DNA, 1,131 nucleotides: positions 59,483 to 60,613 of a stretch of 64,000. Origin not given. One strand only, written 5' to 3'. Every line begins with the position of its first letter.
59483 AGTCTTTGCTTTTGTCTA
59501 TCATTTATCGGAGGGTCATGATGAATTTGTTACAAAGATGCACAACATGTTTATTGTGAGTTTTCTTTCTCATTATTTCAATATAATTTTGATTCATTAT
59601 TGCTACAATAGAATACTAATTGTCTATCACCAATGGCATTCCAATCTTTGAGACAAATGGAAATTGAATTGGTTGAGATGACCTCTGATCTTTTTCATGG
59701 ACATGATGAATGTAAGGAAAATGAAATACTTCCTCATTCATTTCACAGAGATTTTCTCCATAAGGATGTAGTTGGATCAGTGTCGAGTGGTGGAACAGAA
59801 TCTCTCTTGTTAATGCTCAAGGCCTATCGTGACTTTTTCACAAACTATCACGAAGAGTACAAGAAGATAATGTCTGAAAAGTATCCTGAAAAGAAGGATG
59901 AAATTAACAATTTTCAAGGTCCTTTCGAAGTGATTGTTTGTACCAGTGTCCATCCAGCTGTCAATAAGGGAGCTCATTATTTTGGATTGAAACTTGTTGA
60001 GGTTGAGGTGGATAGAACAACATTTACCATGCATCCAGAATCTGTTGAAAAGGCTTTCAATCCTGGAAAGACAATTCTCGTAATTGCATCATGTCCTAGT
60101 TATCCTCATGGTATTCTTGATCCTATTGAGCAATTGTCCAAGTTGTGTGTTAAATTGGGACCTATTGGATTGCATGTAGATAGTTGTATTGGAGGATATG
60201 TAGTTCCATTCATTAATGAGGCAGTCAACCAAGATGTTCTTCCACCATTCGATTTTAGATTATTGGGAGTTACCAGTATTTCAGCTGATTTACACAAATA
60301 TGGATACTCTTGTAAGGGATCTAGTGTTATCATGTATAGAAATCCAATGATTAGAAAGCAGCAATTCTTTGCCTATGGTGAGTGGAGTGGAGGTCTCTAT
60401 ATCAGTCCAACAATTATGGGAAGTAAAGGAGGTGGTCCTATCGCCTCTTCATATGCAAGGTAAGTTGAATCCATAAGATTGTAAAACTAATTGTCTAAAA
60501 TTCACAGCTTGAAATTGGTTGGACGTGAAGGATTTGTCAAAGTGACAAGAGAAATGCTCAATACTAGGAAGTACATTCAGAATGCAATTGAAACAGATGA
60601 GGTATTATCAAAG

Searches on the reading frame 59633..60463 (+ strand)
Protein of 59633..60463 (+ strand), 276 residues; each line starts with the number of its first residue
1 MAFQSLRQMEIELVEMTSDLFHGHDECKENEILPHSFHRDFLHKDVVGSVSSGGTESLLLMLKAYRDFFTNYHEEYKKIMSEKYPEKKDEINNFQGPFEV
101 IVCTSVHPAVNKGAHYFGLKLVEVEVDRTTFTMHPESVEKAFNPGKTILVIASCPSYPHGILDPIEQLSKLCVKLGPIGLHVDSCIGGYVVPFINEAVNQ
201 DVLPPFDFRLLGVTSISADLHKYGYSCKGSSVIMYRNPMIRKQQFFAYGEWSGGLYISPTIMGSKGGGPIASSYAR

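Call 35: search_protein_families(library=pfam, proteins=[window:59633-60463:+], max_evalue=0.001)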
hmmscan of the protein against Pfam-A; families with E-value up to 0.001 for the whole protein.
window:59633-60463:+ (276 aa): 2 families
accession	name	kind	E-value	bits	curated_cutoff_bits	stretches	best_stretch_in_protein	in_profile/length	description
PF00282.25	Pyridoxal_deC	-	4.2e-13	49.2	27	1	40-242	97-286/375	Pyridoxal-dependent decarboxylase conserved domain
PF00155.27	Aminotran_1_2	-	0.00074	19.2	19.7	0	99-172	93-175/361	Aminotransferase class I and II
